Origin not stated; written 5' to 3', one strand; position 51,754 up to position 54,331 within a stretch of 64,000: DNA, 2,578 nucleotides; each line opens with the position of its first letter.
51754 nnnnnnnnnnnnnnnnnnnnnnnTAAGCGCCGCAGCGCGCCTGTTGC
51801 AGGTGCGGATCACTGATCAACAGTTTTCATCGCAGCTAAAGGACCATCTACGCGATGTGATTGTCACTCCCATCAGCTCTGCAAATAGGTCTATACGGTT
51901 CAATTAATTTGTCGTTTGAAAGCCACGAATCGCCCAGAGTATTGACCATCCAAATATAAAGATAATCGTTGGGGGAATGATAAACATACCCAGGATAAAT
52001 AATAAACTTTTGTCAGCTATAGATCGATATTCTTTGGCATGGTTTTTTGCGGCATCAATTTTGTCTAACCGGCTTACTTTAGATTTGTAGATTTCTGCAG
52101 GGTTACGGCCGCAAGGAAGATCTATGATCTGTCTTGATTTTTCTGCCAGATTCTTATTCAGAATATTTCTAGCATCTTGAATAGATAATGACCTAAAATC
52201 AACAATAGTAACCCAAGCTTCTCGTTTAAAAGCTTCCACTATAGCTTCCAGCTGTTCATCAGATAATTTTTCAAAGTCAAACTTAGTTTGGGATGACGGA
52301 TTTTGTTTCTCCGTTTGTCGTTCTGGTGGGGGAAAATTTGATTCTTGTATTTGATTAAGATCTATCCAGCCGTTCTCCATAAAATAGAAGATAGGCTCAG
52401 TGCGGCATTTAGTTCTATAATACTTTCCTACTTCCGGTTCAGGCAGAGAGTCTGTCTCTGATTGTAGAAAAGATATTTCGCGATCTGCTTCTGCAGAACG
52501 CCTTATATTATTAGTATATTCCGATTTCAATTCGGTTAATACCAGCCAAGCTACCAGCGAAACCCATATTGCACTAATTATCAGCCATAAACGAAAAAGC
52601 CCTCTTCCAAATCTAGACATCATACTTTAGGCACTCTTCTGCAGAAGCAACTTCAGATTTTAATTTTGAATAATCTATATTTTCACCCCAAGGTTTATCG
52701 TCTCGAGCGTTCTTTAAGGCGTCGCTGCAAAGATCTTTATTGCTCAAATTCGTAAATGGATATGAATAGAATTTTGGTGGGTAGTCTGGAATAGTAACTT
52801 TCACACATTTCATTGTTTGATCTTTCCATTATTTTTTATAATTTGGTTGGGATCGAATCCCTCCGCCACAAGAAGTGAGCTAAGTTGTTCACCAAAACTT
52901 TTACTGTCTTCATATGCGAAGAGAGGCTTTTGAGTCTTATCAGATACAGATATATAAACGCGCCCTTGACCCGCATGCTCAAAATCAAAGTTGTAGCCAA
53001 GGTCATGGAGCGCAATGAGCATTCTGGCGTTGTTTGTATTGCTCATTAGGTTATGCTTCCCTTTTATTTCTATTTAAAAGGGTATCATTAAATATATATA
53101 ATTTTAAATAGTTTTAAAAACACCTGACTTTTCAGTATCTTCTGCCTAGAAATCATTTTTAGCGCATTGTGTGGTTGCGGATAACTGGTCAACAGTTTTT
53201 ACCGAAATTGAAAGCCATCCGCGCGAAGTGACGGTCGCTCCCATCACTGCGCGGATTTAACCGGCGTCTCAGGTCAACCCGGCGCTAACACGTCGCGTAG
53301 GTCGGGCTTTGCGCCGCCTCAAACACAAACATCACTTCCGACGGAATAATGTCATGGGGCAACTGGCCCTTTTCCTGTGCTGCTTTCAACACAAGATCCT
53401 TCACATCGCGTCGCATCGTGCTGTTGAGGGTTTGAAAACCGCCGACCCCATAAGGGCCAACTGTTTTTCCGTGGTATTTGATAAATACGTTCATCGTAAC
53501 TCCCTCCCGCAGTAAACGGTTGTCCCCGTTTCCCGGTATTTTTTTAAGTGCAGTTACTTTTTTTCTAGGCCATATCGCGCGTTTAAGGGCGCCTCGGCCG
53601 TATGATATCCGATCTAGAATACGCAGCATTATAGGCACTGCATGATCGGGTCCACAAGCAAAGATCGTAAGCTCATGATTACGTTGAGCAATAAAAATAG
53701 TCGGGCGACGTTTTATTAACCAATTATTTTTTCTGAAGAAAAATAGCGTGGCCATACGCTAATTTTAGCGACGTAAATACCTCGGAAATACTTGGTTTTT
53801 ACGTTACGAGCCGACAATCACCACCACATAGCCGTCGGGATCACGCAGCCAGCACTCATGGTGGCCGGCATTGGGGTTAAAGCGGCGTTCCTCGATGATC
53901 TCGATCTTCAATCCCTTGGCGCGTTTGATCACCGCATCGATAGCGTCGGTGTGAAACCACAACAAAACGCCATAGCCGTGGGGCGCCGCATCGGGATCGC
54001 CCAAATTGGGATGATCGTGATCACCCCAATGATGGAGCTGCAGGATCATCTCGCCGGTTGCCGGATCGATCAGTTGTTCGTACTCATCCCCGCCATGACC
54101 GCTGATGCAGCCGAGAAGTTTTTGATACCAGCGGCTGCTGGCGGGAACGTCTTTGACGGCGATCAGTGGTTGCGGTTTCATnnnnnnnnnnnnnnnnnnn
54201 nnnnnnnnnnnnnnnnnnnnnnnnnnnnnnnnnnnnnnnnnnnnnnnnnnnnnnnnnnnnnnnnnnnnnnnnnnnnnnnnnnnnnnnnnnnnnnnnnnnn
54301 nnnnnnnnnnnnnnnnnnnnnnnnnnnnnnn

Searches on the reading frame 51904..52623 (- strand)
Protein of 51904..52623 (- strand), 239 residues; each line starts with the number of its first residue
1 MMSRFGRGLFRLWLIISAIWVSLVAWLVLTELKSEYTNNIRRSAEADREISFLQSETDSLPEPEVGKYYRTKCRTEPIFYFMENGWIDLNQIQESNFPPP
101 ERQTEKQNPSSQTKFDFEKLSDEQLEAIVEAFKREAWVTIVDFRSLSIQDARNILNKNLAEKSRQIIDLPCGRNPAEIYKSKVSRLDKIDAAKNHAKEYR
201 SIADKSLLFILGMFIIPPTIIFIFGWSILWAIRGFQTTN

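Call 3: search_protein_families(library=pfam, proteins=[window:51904-52623:-], max_evalue=1)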
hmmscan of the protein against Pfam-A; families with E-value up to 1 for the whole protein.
window:51904-52623:- (239 aa): 0 families

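Call 4: search_protein_families(library=padloc, proteins=[window:51904-52623:-], max_evalue=1)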
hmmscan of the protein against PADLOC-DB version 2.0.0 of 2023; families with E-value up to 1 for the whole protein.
window:51904-52623:- (239 aa): 0 families

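Call 7: search_protein_families(library=ncbifam, proteins=[window:51904-52623:-], max_evalue=1)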
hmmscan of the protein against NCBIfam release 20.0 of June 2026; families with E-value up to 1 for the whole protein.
window:51904-52623:- (239 aa): 0 families

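Call 8: search_protein_families(library=phrogs, proteins=[window:51904-52623:-], max_evalue=1)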
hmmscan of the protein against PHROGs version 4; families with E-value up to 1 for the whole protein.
window:51904-52623:- (239 aa): 1 family
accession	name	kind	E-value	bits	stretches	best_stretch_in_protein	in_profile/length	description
phrog_31237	-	unknown function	0.11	13.6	1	35-53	6-24/47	-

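Call 60: find_homologous_proteins(query=window:51904-52623:-)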
Query window:51904-52623:- (239 aa): 1 proteins with E <= 0.001 among 193 candidates.
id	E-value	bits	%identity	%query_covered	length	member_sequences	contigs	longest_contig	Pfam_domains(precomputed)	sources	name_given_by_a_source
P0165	1.6e-98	347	100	66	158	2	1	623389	-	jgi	-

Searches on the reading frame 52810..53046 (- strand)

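Call 3: search_protein_families(library=pfam, proteins=[window:52810-53046:-], max_evalue=1)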
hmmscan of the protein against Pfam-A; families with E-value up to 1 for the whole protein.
window:52810-53046:- (78 aa): 0 families

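Call 4: search_protein_families(library=padloc, proteins=[window:52810-53046:-], max_evalue=1)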
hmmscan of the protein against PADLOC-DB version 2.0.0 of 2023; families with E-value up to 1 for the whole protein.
window:52810-53046:- (78 aa): 0 families

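Call 7: search_protein_families(library=ncbifam, proteins=[window:52810-53046:-], max_evalue=1)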
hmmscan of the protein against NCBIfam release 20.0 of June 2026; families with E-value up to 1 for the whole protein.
window:52810-53046:- (78 aa): 0 families

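Call 8: search_protein_families(library=phrogs, proteins=[window:52810-53046:-], max_evalue=1)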
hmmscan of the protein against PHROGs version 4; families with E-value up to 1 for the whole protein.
window:52810-53046:- (78 aa): 2 families
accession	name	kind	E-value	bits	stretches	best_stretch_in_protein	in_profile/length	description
phrog_27756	-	unknown function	0.066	14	1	25-77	119-169/247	-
phrog_33175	-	unknown function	0.14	13.3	1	25-63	49-87/95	-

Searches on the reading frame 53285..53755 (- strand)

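Call 3: search_protein_families(library=pfam, proteins=[window:53285-53755:-], max_evalue=1)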
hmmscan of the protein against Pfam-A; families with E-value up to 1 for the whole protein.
window:53285-53755:- (156 aa): 2 families
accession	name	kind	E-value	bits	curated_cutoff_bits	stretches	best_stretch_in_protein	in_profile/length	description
PF01063.24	Aminotran_4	-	0.086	13.1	28.5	1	82-124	147-187/223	Amino-transferase class IV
PF23770.1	Beta-prop_RIG_1st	-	0.13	11.2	27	1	15-38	130-152/517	RIG first beta-propeller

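Call 4: search_protein_families(library=padloc, proteins=[window:53285-53755:-], max_evalue=1)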
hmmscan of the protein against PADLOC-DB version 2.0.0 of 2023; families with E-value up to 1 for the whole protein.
window:53285-53755:- (156 aa): 0 families

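Call 7: search_protein_families(library=ncbifam, proteins=[window:53285-53755:-], max_evalue=1)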
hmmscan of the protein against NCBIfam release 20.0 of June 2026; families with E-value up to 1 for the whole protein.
window:53285-53755:- (156 aa): 0 families

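Call 8: search_protein_families(library=phrogs, proteins=[window:53285-53755:-], max_evalue=1)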
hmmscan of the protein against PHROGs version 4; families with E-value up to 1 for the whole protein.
window:53285-53755:- (156 aa): 1 family
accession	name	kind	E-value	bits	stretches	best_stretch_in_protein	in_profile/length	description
phrog_20639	-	unknown function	0.11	13.5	1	93-143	27-73/179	-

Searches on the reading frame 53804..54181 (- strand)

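Call 3: search_protein_families(library=pfam, proteins=[window:53804-54181:-], max_evalue=1)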
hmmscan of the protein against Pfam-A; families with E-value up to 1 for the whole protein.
window:53804-54181:- (125 aa): 5 families
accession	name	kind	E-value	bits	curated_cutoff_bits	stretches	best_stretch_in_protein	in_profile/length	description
PF00903.31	Glyoxalase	-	7.4e-07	30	20.6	1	6-121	6-120/121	Glyoxalase/Bleomycin resistance protein/Dioxygenase superfamily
PF12681.13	Glyoxalase_2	-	0.033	14.6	30.1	1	5-122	4-113/118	Glyoxalase-like domain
PF03413.25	PepSY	-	0.04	14.7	24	0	29-45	38-56/60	Peptidase propeptide and YPEB domain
PF22792.1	DUF7012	-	0.042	14.3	27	1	104-117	43-56/62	Domain of unknown function (DUF7012)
PF18029.7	Glyoxalase_6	-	0.16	13.1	23.6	1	8-118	5-101/106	Glyoxalase-like domain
